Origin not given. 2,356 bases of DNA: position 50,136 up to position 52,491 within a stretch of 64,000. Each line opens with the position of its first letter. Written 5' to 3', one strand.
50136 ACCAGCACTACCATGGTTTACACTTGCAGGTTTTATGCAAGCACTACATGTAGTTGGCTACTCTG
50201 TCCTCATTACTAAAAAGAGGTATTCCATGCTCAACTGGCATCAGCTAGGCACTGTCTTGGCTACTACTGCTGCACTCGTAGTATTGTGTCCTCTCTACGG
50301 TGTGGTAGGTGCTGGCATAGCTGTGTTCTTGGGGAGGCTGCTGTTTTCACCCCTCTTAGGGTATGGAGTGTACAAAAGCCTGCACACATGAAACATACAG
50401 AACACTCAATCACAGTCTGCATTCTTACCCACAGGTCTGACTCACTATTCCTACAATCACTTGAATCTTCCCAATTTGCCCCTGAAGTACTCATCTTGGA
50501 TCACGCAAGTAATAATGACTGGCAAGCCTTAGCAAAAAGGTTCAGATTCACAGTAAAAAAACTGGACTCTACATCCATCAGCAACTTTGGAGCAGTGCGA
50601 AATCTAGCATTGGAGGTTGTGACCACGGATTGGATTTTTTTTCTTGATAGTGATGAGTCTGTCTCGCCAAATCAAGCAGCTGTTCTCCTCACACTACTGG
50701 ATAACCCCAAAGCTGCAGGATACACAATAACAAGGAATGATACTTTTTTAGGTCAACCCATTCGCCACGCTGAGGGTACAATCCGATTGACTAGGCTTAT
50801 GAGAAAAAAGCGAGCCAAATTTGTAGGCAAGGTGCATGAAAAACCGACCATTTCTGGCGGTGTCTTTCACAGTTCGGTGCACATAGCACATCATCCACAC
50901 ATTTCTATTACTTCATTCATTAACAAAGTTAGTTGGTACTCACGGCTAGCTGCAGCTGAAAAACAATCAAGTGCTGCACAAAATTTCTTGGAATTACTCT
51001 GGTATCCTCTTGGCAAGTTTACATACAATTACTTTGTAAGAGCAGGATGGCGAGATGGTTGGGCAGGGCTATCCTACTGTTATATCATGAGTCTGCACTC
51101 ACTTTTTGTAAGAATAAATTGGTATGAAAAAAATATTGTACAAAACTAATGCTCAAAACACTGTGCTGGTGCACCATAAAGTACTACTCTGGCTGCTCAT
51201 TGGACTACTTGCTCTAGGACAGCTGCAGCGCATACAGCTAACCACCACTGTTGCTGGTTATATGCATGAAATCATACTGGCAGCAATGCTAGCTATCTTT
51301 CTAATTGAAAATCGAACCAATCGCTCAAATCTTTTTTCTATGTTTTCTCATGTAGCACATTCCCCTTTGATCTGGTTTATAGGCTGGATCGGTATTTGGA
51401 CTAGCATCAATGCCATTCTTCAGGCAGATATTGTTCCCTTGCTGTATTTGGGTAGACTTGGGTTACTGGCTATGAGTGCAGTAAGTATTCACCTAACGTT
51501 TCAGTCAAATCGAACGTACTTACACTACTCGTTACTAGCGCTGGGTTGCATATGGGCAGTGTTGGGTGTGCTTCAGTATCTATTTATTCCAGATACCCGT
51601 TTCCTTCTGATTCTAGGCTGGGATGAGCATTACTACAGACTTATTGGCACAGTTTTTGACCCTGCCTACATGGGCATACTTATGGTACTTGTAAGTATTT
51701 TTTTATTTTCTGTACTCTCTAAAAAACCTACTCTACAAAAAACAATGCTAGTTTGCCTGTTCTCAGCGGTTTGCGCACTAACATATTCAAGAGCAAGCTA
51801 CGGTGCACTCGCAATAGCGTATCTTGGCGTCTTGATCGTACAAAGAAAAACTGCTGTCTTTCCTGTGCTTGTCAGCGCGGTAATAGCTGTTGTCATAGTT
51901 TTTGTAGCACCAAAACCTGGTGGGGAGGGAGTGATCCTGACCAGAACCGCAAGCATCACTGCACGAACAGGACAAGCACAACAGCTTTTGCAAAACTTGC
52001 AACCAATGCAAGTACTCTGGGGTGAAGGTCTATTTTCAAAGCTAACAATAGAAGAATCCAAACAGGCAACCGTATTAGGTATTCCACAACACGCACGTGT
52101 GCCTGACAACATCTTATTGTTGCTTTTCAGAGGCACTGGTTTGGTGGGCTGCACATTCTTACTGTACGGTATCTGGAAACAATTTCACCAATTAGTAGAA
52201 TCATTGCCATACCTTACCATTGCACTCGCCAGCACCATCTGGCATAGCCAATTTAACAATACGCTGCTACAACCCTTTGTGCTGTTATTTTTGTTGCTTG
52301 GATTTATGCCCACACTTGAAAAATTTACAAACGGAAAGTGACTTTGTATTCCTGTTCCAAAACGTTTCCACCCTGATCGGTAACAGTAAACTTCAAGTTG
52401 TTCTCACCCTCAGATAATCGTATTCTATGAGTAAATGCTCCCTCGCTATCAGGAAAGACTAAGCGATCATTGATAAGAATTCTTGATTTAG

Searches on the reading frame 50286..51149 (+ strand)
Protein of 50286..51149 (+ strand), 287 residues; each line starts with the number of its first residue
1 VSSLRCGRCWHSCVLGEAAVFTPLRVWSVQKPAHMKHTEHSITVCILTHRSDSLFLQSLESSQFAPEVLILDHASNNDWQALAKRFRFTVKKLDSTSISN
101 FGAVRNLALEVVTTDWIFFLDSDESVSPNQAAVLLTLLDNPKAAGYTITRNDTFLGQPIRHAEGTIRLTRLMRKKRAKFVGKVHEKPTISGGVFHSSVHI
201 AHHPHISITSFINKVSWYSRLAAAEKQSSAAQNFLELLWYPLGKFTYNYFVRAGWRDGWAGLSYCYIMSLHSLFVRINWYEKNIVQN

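Call 10: search_protein_families(library=pfam, proteins=[window:50286-51149:+], max_evalue=0.001)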
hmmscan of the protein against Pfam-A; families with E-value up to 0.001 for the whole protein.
window:50286-51149:+ (287 aa): 2 families
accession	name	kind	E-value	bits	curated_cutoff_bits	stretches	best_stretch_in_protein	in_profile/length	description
PF00535.33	Glycos_transf_2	-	2.3e-10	41.1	23.3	1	57-164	15-129/168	Glycosyl transferase family 2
PF10111.15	Glyco_tranf_2_2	-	0.00091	19.2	27.3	0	64-138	25-106/276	Glycosyltransferase like family 2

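Call 91: search_protein_families(library=ncbifam, proteins=[window:50286-51149:+], max_evalue=0.00001)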
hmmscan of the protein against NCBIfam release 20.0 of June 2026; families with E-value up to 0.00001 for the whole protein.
window:50286-51149:+ (287 aa): 1 family
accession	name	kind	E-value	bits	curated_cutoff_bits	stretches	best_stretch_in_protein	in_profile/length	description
TIGR04195.1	S_glycosyl_SunS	equivalog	1.4e-07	30.7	350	1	36-188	53-203/421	SunS family peptide S-glycosyltransferase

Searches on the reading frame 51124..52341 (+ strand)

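Call 10: search_protein_families(library=pfam, proteins=[window:51124-52341:+], max_evalue=0.001)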
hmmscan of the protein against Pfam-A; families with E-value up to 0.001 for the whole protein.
window:51124-52341:+ (405 aa): 1 family
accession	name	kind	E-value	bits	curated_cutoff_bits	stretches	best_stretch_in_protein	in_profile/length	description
PF04932.20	Wzy_C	-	7.1e-06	26.3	31.7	1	210-346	3-148/149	O-Antigen ligase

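Call 91: search_protein_families(library=ncbifam, proteins=[window:51124-52341:+], max_evalue=0.00001)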
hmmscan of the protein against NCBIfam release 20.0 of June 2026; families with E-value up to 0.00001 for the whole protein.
window:51124-52341:+ (405 aa): 0 families
